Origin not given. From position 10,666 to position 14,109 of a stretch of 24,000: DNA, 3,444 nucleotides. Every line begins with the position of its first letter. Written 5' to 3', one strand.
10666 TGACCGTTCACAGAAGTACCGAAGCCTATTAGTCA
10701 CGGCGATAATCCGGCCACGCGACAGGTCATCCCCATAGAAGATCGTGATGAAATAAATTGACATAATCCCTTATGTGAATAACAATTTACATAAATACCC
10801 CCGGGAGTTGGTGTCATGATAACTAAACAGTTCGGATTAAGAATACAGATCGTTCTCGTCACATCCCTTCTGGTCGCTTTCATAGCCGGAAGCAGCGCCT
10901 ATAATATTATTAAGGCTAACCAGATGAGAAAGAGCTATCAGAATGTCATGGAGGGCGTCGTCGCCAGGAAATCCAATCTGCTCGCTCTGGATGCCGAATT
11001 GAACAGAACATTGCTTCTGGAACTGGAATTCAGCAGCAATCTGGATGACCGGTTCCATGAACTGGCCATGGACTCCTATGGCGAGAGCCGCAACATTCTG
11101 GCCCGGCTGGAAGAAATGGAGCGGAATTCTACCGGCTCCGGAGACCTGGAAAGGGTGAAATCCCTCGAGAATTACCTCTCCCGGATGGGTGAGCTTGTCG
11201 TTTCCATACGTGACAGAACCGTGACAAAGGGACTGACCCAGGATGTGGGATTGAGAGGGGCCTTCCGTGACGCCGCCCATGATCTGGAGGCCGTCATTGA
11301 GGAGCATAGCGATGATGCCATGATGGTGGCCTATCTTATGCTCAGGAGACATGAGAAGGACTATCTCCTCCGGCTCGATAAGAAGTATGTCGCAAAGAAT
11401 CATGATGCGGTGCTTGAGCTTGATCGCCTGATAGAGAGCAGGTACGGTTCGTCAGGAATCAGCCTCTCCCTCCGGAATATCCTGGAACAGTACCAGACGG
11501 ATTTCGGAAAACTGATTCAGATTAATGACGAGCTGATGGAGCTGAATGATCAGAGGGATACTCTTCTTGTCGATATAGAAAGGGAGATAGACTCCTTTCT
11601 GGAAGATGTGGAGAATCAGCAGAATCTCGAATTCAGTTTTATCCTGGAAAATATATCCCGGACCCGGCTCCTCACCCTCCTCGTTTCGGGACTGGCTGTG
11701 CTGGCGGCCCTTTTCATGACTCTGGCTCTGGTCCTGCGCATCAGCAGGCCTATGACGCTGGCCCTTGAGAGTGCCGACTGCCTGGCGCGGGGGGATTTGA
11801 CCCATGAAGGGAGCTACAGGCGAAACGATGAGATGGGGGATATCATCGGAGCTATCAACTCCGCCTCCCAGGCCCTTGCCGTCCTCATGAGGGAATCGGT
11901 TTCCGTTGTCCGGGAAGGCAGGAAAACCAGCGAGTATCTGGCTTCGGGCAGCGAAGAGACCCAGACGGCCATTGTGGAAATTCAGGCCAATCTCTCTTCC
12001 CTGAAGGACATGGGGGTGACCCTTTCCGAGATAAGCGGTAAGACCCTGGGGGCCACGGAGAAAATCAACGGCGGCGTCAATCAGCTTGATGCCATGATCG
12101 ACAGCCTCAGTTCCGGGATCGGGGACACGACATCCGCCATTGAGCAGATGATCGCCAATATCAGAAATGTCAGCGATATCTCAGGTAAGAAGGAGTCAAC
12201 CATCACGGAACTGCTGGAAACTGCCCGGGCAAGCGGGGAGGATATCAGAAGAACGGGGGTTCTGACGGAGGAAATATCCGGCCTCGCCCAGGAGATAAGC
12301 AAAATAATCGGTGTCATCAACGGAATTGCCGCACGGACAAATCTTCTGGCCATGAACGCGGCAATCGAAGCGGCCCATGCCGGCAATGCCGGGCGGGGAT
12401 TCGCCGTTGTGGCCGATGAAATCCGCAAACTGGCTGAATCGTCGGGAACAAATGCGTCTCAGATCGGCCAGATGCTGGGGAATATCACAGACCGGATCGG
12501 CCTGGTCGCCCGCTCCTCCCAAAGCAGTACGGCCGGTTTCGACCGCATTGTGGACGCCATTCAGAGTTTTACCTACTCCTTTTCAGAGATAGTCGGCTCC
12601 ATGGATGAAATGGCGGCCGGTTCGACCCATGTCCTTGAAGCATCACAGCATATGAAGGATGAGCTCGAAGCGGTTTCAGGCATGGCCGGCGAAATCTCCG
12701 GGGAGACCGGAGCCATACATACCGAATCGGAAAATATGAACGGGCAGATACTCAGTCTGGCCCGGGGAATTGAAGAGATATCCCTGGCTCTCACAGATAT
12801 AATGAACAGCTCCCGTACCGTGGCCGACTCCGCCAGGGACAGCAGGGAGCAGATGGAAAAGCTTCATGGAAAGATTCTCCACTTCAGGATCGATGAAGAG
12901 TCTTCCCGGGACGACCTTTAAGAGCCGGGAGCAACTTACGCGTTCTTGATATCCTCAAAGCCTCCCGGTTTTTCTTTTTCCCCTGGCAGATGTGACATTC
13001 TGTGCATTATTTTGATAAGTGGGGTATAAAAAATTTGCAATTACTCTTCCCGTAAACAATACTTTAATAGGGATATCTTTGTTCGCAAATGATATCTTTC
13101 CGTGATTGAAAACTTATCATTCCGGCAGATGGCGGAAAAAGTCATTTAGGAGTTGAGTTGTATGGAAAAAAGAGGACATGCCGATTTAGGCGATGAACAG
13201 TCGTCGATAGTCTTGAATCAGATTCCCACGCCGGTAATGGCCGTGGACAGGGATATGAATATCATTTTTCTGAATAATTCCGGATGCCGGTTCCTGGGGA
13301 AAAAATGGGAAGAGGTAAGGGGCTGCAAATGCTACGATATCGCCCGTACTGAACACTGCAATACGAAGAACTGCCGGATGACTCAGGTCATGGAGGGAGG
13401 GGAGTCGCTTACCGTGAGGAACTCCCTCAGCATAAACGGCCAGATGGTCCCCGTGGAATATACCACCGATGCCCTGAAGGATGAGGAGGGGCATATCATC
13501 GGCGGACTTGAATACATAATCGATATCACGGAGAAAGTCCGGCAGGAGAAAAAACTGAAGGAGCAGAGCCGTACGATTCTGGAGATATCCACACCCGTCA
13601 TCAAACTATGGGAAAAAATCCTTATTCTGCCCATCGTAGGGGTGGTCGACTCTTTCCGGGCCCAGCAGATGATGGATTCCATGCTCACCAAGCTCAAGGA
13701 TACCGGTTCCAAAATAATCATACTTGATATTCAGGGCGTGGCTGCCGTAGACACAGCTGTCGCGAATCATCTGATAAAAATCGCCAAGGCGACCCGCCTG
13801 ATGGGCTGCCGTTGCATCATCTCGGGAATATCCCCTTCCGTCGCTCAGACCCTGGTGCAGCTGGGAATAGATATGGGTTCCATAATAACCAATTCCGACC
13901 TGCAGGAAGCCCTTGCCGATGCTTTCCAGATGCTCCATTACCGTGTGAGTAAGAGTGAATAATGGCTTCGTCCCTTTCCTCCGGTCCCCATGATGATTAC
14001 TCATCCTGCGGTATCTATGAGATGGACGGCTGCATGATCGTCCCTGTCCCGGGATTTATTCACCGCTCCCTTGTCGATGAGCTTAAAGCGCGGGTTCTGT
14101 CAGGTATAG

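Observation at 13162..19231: Stressosome (RsbR-S-T-X) cassette with no sigma-B arm, joined by overlapping codons to a hybrid-kinase phosphorelay and an HD-GYP regulator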

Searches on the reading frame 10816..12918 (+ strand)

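Call 5: search_protein_families(library=pfam, proteins=[window:10816-12918:+], max_evalue=0.01)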
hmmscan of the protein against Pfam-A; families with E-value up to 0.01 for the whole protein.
window:10816-12918:+ (701 aa): 4 families
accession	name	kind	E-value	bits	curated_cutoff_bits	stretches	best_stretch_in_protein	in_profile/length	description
PF00015.26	MCPsignal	-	4.7e-32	111.6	34.6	1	468-623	9-164/172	Methyl-accepting chemotaxis protein (MCP) signalling domain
PF00672.30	HAMP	-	1.7e-05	25.5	25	1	305-354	2-51/53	HAMP domain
PF06103.16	DUF948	-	6.6e-05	23.4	37.2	0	416-477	23-84/89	Bacterial protein of unknown function (DUF948)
PF08656.15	DASH_Dad3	-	0.0041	17.6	23.1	0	221-252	7-34/76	DASH complex subunit Dad3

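Call 6: search_protein_families(library=ncbifam, proteins=[window:10816-12918:+], max_evalue=0.01)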
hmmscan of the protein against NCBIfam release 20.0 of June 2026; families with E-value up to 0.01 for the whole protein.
window:10816-12918:+ (701 aa): 11 families
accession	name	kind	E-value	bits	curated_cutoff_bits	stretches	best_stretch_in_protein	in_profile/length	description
NF047851.1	MCPCitTducer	equivalog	1.6e-28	100.1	900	2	364-614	240-480/553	methyl-accepting chemotaxis citrate transducer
NF041847.1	transduc_aer2_vibrio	equivalog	2.4e-28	98.8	1200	1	387-645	491-749/804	aerotaxis transducer Aer2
NF007309.0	PRK09793.1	equivalog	2.8e-25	89.3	903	1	388-620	244-483/533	methyl-accepting chemotaxis protein IV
NF011615.0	PRK15041.1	equivalog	1.1e-24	87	947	1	413-613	281-480/554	methyl-accepting chemotaxis protein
NF058645.1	MCPCtpMPsAe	equivalog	2.7e-24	85.9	900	1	262-555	182-449/558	methyl-accepting chemotaxis protein CtpM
NF011622.0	PRK15048.1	equivalog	2e-23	83.3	900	1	376-616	241-481/553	methyl-accepting chemotaxis protein II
NF050802.1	AspChtxCcaA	equivalog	5.1e-22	78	1300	1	477-585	555-663/700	aspartate chemotaxis receptor CcaA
NF012163.2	BaeS_SmeS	equivalog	3.3e-06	26.3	500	1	282-401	161-269/457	sensor histidine kinase efflux regulator BaeS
TIGR02168.1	SMC_prok_B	equivalog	4.6e-05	21.4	567.35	0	549-689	767-907/1181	chromosome segregation protein SMC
TIGR00996.1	Mtu_fam_mce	paralog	0.0006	19.1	140.5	0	470-589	108-225/291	MCE family protein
TIGR04527.1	mycoplas_twoTM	subfamily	0.0057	16.4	125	0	372-502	39-160/248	MG_279/MG_280 family protein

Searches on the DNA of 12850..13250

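Call 106: search_rna_families(source=window, start=12850, end=13250, threshold=evalue, max_evalue=1)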
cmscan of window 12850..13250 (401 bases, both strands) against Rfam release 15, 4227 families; matches with E-value up to 1: 0.
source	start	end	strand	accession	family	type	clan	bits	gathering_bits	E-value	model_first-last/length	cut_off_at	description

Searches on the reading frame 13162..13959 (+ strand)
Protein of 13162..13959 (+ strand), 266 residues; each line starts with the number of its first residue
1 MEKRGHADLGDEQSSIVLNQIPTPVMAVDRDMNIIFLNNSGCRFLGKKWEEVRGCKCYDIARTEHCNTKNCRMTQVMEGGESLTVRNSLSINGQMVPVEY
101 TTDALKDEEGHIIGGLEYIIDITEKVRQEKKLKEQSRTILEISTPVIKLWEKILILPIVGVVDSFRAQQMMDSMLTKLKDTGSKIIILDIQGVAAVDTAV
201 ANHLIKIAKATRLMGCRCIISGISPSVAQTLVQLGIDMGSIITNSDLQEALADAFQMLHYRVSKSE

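Call 5: search_protein_families(library=pfam, proteins=[window:13162-13959:+], max_evalue=0.01)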
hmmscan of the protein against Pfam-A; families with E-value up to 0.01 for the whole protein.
window:13162-13959:+ (266 aa): 6 families
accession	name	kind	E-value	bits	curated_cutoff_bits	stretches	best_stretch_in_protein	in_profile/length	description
PF08448.16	PAS_4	-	1.7e-16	60.8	23.1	1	18-127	1-110/110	PAS fold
PF01740.26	STAS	-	6.5e-16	58.5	22.6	1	151-237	8-94/106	STAS domain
PF13426.13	PAS_9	-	4.2e-08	33.8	27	1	24-124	3-103/103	PAS domain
PF00989.32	PAS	-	1.7e-06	28.4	22.6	1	17-114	6-108/113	PAS fold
PF13188.13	PAS_8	-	1.5e-05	25.2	21.8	1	17-60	6-46/65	PAS domain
PF13466.11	STAS_2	-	0.00088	19.8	29.2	1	159-237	4-80/80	STAS domain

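Call 6: search_protein_families(library=ncbifam, proteins=[window:13162-13959:+], max_evalue=0.01)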
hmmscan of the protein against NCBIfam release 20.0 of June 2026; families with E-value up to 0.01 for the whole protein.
window:13162-13959:+ (266 aa): 13 families
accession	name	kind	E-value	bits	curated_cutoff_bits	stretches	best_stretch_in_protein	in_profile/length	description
NF052652.1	YtvA_fam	equivalog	5.8e-30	104.6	250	1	30-251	21-243/243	YtvA family blue-light photoreceptor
TIGR00229.1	sensory_box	domain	2.1e-11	44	22.9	1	18-132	11-126/126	PAS domain S-box protein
NF008468.0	PRK11360.1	equivalog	3.3e-07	29.1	646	1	15-137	271-392/616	two-component system sensor histidine kinase AtoS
NF033092.0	HK_WalK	equivalog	7.9e-06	24.7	725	1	15-134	261-374/594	cell wall metabolism sensor histidine kinase WalK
TIGR00377.1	ant_ant_sig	superfamily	0.00021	21.1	53.45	1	151-235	11-95/108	anti-sigma factor antagonist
TIGR02886.1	spore_II_AA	equivalog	0.001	19.1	114.75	1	150-235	6-91/106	anti-sigma F factor antagonist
NF046044.1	PnpS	equivalog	0.001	18.1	400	1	11-131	54-169/390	two-component system histidine kinase PnpS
NF041847.1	transduc_aer2_vibrio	equivalog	0.001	17.4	1200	1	11-138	37-170/804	aerotaxis transducer Aer2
NF008298.1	PRK11086.1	subfamily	0.0016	16.9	520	1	12-132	211-323/529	DcuS/MalK family sensor histidine kinase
NF007298.0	PRK09776.1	equivalog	0.0032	15.4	1135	0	13-132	556-680/1111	diguanylate cyclase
NF033093.1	HK_VicK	exception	0.0068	15.1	680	1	16-132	98-209/448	cell wall metabolism sensor histidine kinase VicK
TIGR00815.1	sulP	subfamily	0.0082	14.6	380.45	1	172-236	484-549/565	sulfate permease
NF033618.0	mlaB_1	equivalog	0.0085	16.5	90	0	172-234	24-85/94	lipid asymmetry maintenance protein MlaB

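Call 50: search_solved_structures(query=window:13162-13959:+, max_evalue=0.001, show_alignments=4)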
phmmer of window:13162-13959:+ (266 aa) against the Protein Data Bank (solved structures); distinct sequences matched with E-value up to 0.001: 19.
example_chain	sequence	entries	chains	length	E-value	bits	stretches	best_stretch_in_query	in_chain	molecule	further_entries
7o0i_B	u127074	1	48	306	1.1e-45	159.4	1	128-263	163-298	Anti-anti-sigma factor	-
6qcm_CD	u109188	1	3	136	3.2e-27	98.9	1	130-257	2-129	RsbR protein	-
9o3o_A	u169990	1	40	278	5.2e-27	98.2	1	129-259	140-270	STAS domain-containing protein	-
9o4r_A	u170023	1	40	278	5.3e-27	98.2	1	129-259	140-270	RsbR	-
7b0u_A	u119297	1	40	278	5.4e-27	98.2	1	129-259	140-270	RsbR protein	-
9o5l_A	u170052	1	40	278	6.9e-27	97.8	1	129-259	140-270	STAS domain-containing protein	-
6qcm_CB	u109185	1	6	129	1.3e-26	96.9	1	139-257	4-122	RsbR protein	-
6qcm_AB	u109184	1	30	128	1.6e-26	96.6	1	139-257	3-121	RsbR protein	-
9o3z_A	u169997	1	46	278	2.6e-26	95.9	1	129-259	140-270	RsbR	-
9o4h_A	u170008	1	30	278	3.4e-26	95.5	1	129-259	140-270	RsbR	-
6qcm_AD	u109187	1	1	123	3.1e-20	76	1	130-247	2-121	RsbR protein,RsbR protein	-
2mwg_A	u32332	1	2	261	6.2e-18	68.5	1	30-251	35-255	Blue-light photoreceptor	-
6qcm_A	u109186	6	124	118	7.2e-15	58.5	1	144-254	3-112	RsbS protein | RsbT antagonist protein RsbS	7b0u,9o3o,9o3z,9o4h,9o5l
9o4r_a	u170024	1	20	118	1e-14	58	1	144-254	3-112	RsbT antagonist protein RsbS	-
6jhk_A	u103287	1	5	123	6.5e-14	55.3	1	144-252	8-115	RsbS negative regulator of sigma-B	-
7o0i_a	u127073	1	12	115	2.1e-09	40.6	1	157-250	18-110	RsbS, negative regulator of sigma-B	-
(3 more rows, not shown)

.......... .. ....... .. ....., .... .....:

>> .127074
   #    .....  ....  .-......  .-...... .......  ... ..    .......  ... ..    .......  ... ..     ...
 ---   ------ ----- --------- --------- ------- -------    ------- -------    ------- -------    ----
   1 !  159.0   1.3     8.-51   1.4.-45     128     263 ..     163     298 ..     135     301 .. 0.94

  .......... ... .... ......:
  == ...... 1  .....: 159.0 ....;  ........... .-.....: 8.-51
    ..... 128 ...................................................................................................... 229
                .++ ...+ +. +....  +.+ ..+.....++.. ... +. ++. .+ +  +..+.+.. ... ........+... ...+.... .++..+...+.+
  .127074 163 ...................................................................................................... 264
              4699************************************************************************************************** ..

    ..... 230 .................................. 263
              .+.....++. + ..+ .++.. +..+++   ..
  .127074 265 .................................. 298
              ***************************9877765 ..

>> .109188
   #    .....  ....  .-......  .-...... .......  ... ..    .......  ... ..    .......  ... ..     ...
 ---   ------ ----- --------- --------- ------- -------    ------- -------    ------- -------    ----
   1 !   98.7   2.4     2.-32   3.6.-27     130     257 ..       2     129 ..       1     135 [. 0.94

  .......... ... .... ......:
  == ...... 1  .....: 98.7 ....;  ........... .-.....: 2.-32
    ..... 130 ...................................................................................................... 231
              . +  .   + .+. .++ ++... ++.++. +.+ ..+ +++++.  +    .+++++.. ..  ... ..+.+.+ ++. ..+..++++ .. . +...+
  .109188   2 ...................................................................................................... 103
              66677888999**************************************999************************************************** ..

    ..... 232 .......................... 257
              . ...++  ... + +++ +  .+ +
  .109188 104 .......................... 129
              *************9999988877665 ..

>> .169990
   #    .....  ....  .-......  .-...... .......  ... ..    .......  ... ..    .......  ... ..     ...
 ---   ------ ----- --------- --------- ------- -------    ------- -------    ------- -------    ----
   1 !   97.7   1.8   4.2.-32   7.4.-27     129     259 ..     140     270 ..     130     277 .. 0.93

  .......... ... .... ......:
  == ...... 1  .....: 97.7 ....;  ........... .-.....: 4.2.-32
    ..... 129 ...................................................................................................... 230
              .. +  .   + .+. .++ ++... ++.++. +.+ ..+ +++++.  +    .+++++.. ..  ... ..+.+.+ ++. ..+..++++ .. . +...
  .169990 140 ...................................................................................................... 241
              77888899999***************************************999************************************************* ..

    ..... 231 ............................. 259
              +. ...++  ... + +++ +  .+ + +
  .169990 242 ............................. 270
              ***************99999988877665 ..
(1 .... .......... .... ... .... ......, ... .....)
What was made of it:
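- On Stressosome RsbR-RsbS-RsbT(-RsbX) module: 7o0i_B at E 1e-45 and Listeria RsbR at E about 1e-27 (call 50).
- Closest known: Vibrio vulnificus rsbR-S-T-X / VvD1-VvD2 stressosome locus. Same: The RsbR STAS domain is the closest solved relative of the one here (7o0i, E 1e-45; call 50).
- Checked: RsbR STAS matches V. vulnificus RsbR 7o0i at E 1e-45 (call 50).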
